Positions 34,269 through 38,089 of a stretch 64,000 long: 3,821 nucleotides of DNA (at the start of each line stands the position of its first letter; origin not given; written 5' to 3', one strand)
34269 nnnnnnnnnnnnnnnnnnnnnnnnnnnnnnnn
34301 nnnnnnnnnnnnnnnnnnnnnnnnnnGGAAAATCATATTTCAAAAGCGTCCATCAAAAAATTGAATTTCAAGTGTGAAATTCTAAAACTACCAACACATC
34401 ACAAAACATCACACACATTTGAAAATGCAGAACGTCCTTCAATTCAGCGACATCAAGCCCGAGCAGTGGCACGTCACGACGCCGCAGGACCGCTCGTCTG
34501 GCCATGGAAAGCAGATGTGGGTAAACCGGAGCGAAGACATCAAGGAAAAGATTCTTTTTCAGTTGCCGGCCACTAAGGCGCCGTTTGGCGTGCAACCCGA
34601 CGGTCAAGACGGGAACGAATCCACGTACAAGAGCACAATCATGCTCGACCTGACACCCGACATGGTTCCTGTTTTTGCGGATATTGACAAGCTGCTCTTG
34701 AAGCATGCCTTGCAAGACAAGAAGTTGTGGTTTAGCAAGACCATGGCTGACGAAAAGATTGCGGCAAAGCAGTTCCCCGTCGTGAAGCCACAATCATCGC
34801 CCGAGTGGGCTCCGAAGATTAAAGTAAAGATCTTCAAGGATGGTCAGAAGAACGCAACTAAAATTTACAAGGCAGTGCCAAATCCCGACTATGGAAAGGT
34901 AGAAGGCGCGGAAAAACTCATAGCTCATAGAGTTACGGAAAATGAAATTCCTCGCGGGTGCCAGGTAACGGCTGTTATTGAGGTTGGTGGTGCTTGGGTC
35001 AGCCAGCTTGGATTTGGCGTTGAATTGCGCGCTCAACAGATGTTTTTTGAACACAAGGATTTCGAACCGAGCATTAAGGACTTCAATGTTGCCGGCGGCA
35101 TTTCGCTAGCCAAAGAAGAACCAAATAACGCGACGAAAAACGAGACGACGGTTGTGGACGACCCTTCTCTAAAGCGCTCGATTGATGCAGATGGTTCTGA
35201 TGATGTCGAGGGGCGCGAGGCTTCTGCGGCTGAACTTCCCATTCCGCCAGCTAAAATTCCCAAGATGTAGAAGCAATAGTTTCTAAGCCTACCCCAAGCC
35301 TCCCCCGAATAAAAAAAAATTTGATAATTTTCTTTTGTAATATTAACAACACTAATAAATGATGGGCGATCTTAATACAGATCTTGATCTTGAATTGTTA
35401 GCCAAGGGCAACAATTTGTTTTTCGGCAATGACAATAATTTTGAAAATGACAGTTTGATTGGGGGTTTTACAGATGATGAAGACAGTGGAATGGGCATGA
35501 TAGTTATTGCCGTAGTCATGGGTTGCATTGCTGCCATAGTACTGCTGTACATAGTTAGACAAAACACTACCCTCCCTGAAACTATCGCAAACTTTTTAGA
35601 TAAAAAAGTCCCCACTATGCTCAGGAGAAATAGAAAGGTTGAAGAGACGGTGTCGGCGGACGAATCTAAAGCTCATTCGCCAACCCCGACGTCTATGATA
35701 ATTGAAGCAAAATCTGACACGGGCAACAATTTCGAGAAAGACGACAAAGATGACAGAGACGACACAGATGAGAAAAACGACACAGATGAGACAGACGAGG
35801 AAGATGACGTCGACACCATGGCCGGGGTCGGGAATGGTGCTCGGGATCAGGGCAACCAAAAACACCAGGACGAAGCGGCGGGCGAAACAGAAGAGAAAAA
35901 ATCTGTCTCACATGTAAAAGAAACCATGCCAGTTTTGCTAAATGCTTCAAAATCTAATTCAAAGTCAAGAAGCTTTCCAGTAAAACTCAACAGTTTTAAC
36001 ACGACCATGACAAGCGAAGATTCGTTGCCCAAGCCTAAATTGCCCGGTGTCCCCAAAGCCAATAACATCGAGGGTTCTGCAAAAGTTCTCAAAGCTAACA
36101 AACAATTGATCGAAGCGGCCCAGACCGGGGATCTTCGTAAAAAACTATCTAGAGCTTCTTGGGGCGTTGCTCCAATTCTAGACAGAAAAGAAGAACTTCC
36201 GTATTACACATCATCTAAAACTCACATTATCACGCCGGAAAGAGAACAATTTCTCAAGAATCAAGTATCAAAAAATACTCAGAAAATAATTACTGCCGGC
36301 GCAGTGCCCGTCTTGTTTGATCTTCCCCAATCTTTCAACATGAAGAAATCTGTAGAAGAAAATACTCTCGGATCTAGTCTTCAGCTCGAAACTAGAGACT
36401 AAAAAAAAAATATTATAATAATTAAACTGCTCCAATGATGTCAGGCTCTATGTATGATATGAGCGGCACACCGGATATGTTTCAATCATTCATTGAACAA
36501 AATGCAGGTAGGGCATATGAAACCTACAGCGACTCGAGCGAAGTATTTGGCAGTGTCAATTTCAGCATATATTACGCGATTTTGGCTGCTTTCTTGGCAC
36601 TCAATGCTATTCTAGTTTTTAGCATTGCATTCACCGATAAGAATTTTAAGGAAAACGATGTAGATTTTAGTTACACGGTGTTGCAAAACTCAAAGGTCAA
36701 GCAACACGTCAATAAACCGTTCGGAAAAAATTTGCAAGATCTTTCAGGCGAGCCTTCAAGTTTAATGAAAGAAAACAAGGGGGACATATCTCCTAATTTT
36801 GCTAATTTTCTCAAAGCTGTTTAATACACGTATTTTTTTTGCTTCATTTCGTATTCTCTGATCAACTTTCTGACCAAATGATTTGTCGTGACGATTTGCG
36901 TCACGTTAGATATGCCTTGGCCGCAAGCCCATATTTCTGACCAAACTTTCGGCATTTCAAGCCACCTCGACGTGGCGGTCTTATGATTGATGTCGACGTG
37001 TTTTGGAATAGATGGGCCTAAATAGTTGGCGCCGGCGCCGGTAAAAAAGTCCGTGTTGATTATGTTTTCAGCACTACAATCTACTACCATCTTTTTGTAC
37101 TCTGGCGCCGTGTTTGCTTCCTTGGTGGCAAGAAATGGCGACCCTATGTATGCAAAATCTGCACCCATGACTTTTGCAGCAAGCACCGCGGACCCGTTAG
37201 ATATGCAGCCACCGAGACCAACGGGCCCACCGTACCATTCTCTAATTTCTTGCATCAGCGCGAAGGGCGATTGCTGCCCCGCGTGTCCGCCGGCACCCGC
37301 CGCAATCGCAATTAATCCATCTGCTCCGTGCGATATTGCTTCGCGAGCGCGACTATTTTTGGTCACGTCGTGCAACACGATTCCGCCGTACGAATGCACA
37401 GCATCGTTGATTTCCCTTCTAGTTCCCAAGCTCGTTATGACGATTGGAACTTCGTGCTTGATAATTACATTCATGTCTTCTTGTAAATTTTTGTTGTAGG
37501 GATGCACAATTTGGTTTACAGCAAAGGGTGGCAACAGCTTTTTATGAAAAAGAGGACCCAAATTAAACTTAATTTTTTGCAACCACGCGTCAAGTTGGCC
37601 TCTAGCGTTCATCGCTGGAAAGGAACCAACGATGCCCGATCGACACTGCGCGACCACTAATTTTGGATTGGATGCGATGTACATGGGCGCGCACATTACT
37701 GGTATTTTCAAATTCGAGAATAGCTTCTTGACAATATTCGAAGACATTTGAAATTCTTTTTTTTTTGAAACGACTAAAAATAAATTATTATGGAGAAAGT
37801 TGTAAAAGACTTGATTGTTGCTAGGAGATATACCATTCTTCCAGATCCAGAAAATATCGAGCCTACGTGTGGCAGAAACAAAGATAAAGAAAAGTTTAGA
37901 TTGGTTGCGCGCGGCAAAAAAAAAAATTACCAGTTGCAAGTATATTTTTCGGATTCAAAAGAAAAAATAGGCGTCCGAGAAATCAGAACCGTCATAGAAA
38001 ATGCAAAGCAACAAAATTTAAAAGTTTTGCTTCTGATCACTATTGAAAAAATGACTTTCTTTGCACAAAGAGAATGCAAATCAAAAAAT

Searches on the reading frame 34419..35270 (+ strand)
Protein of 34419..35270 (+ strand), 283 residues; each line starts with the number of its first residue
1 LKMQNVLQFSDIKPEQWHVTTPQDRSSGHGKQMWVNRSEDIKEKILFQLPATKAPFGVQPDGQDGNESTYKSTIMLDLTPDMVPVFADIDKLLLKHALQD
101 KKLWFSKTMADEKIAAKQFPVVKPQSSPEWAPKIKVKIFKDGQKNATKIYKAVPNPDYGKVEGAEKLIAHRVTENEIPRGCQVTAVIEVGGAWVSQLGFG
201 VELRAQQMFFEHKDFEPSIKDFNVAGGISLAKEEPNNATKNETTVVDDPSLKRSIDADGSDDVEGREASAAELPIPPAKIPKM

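Call 33: search_protein_families(library=pfam, proteins=[window:34419-35270:+], max_evalue=0.001)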
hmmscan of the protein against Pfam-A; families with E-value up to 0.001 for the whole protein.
window:34419-35270:+ (283 aa): 1 family
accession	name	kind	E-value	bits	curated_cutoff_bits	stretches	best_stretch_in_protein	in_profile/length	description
PF19196.5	DUF5871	-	0.00014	22.1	26.9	0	74-118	13-56/137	Family of unknown function (DUF5871)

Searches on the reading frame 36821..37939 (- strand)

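Call 19: search_protein_families(library=pfam, proteins=[window:36821-37939:-], max_evalue=0.001)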
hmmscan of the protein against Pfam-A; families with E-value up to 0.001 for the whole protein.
window:36821-37939:- (372 aa): 2 families
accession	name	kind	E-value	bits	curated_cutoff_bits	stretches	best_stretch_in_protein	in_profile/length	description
PF03060.21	NMO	-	1.2e-16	61.4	28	1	149-316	99-272/331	Nitronate monooxygenase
PF01070.24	FMN_dh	-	2.6e-07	30.5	24.9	1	185-276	219-312/350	FMN-dependent dehydrogenase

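Call 52: search_protein_families(library=ncbifam, proteins=[window:36821-37939:-], max_evalue=0.00001)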
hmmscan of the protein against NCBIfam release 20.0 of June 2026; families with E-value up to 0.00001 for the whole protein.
window:36821-37939:- (372 aa): 2 families
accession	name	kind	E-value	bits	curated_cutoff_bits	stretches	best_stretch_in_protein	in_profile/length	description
TIGR03151.1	enACPred_II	equivalog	9.3e-19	67.8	453.1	1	76-307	9-231/307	enoyl-[acyl-carrier-protein] reductase FabK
TIGR02814.1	pfaD_fam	subfamily_domain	2e-07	30.1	449.25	0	240-292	227-279/444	PfaD family polyunsaturated fatty acid/polyketide biosynthesis protein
